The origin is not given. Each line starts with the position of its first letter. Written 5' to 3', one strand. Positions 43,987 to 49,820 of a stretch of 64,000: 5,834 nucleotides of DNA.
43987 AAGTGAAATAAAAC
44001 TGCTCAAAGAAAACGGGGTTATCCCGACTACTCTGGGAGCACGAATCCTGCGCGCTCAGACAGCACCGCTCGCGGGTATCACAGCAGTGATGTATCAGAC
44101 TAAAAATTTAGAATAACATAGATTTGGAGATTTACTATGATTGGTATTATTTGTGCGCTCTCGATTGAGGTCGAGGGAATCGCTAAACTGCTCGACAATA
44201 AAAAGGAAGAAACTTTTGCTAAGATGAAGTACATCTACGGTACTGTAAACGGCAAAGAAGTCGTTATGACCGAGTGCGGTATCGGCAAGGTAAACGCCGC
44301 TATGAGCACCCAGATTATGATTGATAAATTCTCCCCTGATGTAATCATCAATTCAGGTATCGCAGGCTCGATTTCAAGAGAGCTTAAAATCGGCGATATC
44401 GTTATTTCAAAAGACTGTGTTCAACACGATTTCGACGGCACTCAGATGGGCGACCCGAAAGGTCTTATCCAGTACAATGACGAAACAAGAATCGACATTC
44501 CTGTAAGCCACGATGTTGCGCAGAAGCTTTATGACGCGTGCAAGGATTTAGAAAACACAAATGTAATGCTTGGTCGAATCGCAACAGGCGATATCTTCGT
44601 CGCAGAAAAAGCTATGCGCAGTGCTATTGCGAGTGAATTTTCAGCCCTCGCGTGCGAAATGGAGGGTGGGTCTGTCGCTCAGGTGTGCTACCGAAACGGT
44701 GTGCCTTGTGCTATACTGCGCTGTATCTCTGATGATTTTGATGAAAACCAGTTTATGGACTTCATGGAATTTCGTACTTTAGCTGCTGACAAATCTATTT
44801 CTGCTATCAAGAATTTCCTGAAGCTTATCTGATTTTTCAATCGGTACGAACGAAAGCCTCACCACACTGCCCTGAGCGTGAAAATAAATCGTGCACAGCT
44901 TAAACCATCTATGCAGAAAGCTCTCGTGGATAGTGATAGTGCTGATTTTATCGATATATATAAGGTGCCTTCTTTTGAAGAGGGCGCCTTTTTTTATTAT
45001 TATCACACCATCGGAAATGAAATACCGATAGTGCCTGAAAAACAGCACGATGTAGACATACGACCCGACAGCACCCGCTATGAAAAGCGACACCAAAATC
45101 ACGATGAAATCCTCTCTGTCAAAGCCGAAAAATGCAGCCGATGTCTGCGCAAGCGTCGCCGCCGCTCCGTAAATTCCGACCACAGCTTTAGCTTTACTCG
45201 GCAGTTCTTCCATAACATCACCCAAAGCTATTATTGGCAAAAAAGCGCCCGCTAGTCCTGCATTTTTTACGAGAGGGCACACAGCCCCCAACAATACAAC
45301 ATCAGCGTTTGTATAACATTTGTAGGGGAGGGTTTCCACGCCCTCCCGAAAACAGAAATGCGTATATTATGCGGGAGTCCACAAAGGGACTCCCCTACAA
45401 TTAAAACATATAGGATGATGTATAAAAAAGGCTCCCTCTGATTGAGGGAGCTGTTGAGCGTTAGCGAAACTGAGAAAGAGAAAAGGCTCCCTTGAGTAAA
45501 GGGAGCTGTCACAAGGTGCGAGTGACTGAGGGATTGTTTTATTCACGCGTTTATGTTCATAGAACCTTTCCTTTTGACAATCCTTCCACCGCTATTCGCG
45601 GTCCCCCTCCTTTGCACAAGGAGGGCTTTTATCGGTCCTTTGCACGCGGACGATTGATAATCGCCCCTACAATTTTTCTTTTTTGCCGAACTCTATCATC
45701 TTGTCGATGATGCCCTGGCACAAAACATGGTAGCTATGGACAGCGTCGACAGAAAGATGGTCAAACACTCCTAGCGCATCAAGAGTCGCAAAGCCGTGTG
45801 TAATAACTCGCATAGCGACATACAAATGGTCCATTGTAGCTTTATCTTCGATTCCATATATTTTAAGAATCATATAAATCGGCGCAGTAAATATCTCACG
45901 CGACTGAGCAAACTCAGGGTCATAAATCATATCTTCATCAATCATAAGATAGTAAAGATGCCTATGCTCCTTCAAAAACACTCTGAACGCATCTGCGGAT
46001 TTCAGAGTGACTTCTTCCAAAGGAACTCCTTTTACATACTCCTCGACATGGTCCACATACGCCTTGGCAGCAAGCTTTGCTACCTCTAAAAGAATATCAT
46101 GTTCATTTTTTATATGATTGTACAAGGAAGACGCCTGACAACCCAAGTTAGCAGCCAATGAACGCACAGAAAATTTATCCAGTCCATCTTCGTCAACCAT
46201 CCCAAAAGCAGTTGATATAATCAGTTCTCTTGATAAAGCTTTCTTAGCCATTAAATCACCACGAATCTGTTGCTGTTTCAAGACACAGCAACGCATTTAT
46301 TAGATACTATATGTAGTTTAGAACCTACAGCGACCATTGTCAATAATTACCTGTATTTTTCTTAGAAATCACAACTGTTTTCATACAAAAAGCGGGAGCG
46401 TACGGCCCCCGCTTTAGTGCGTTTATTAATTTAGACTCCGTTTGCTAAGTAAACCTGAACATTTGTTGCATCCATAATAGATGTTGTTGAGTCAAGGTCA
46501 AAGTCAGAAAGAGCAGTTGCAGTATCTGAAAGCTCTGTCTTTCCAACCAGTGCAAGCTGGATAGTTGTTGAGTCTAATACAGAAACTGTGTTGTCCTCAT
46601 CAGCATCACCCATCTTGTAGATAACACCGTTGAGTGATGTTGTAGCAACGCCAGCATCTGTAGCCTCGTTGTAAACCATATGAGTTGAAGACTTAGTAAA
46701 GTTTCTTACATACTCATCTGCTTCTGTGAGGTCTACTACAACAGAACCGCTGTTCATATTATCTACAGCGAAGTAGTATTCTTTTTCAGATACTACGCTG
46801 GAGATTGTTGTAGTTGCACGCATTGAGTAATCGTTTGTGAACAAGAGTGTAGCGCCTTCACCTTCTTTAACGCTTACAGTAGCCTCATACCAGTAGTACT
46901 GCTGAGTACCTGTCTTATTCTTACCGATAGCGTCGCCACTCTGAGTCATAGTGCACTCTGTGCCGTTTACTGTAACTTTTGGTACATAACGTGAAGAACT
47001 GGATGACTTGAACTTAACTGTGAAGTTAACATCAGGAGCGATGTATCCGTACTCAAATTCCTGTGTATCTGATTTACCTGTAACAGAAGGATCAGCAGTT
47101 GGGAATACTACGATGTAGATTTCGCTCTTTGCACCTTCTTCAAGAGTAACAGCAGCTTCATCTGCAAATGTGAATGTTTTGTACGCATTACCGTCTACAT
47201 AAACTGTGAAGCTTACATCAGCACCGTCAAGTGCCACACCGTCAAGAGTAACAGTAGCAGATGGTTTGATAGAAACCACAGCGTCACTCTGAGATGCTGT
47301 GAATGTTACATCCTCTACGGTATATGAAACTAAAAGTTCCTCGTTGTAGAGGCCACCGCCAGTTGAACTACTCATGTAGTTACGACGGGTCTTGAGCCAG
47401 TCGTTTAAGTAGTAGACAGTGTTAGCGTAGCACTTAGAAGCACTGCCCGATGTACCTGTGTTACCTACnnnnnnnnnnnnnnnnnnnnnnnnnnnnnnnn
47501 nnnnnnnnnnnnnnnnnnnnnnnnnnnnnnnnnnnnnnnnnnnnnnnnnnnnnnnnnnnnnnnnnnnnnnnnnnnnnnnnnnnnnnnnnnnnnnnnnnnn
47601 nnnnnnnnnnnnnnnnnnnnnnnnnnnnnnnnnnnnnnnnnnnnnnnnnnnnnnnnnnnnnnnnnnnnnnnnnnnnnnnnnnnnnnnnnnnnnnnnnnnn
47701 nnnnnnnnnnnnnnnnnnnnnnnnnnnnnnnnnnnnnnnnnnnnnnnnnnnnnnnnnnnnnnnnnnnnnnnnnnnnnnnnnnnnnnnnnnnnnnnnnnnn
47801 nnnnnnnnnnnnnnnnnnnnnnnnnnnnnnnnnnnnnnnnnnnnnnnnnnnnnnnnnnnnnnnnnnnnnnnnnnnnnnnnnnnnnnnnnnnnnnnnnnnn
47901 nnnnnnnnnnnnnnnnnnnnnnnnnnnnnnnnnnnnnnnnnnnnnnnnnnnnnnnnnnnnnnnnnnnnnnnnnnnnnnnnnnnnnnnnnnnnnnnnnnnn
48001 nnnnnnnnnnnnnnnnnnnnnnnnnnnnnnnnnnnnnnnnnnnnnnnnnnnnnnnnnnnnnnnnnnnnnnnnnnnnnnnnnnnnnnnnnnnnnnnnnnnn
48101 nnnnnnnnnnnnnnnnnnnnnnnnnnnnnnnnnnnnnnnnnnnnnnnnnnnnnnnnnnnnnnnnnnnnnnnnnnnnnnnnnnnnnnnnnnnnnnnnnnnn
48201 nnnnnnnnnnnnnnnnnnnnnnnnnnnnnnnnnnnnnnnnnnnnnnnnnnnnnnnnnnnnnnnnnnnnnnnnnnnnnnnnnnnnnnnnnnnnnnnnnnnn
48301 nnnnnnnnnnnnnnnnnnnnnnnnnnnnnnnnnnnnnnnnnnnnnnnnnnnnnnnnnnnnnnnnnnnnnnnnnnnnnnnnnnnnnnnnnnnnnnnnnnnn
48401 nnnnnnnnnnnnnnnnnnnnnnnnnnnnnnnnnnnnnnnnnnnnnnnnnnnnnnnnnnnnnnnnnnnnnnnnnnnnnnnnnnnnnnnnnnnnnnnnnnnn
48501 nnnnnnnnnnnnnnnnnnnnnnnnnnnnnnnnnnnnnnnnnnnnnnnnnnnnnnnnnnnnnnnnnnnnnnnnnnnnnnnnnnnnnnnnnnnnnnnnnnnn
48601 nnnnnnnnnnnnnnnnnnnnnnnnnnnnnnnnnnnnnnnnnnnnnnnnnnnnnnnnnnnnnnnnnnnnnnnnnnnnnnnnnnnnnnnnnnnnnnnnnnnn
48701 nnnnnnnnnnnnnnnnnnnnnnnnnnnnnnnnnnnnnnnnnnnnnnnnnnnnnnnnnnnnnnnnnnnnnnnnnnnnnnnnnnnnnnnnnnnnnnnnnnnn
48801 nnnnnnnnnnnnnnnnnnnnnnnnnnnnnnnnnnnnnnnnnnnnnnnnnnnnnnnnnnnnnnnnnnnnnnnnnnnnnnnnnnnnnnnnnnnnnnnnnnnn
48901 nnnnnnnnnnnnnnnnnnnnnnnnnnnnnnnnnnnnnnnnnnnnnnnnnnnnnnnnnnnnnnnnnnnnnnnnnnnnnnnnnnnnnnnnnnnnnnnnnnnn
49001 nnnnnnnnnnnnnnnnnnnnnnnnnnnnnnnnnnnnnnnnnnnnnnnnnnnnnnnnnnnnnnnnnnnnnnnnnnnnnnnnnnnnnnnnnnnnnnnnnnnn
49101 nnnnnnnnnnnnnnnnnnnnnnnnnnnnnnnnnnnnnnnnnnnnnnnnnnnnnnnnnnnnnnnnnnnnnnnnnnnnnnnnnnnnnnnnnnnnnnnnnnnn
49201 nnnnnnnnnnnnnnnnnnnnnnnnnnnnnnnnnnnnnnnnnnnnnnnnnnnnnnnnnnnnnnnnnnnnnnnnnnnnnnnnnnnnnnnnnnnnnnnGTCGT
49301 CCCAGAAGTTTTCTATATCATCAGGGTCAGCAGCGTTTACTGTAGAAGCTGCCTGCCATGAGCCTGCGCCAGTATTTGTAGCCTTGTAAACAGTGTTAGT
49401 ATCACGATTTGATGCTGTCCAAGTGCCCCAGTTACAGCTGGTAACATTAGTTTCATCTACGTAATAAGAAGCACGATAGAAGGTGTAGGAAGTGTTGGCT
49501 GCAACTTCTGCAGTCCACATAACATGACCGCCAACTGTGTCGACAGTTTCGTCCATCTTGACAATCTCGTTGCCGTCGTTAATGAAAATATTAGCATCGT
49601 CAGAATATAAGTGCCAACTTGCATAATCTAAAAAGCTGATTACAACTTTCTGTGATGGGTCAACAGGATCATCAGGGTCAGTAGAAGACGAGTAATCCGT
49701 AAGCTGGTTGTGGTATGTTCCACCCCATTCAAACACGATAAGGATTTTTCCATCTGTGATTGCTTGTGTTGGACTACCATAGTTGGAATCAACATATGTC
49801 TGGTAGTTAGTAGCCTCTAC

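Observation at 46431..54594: Tandem secreted CotH kinases built like amylosome enzymes (CBM26-like modules + kinase + dockerin): candidate extracellular starch- or amylosome-phosphorylating system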

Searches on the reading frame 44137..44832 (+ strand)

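Call 9: search_protein_families(library=pfam, proteins=[window:44137-44832:+], max_evalue=0.001)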
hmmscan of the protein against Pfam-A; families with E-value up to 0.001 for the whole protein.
window:44137-44832:+ (231 aa): 1 family
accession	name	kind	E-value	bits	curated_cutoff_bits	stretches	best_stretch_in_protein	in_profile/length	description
PF01048.26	PNP_UDP_1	-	7.7e-53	179.7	25.1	1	2-229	2-233/233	Phosphorylase superfamily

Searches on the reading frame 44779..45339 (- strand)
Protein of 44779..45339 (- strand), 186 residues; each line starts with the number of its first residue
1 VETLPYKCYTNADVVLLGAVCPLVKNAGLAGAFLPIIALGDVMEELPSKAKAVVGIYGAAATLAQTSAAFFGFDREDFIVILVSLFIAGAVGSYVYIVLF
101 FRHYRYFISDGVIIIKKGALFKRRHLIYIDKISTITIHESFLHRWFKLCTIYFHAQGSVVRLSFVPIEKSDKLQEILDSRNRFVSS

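Call 10: search_protein_families(library=pfam, proteins=[window:44779-45339:-], max_evalue=0.001)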
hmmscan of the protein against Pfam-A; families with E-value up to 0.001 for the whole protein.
window:44779-45339:- (186 aa): 1 family
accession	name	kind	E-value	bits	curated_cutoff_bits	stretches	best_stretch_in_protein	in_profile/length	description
PF03703.20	bPH_2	-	4.3e-16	59.3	22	1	102-177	2-78/78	Bacterial PH domain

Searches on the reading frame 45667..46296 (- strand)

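Call 10: search_protein_families(library=pfam, proteins=[window:45667-46296:-], max_evalue=0.001)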
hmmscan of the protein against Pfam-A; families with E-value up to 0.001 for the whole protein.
window:45667-46296:- (209 aa): 1 family
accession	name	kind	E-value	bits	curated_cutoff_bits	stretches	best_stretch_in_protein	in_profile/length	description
PF13305.11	TetR_C_33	-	9e-09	36.3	26.8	1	101-192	5-99/103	Tetracyclin repressor-like, C-terminal domain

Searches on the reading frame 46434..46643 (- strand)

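Call 21: search_protein_families(library=pfam, proteins=[window:46434-46643:-], max_evalue=10)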
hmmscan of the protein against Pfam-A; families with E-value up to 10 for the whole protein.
window:46434-46643:- (70 aa): 1 family
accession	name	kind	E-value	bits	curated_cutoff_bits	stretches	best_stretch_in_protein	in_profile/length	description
PF00404.24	Dockerin_1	-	0.00019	22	22.9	1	12-66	2-56/57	Dockerin type I domain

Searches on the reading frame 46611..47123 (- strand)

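Call 21: search_protein_families(library=pfam, proteins=[window:46611-47123:-], max_evalue=10)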
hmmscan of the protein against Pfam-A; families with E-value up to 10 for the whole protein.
window:46611-47123:- (171 aa): 3 families
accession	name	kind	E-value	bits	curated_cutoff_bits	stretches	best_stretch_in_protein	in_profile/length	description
PF19407.5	DUF5979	-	0.0036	18.4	25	1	18-99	16-103/104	Domain of unknown function (DUF5979)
PF21601.3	GldM_2nd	-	0.0067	17.3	24.4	1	40-99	34-94/98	GldM second domain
PF16970.11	FimA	-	0.039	14.7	30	1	39-107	61-129/145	Type-1 fimbrial protein, A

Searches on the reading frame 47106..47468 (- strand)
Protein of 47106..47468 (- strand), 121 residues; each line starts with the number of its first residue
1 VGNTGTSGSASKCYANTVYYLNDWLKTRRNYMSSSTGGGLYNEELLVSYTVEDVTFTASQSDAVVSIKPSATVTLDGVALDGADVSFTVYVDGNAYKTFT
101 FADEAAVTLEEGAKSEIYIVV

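Call 21: search_protein_families(library=pfam, proteins=[window:47106-47468:-], max_evalue=10)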
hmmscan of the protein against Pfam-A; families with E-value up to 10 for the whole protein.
window:47106-47468:- (121 aa): 2 families
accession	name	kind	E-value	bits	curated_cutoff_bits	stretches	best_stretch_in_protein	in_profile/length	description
PF12733.13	Cadherin-like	-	0.0017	19.2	24.2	1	45-106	20-74/89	Cadherin-like beta sandwich domain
PF13786.12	DUF4179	-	0.096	13.6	30.1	1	5-60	21-78/94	Domain of unknown function (DUF4179)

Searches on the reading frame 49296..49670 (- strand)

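Call 21: search_protein_families(library=pfam, proteins=[window:49296-49670:-], max_evalue=10)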
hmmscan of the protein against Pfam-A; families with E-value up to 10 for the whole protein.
window:49296-49670:- (125 aa): 1 family
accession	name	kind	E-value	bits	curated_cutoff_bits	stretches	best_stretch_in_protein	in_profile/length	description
PF05566.18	Pox_vIL-18BP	-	0.038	14.7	22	1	12-60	50-98/126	Orthopoxvirus interleukin 18 binding protein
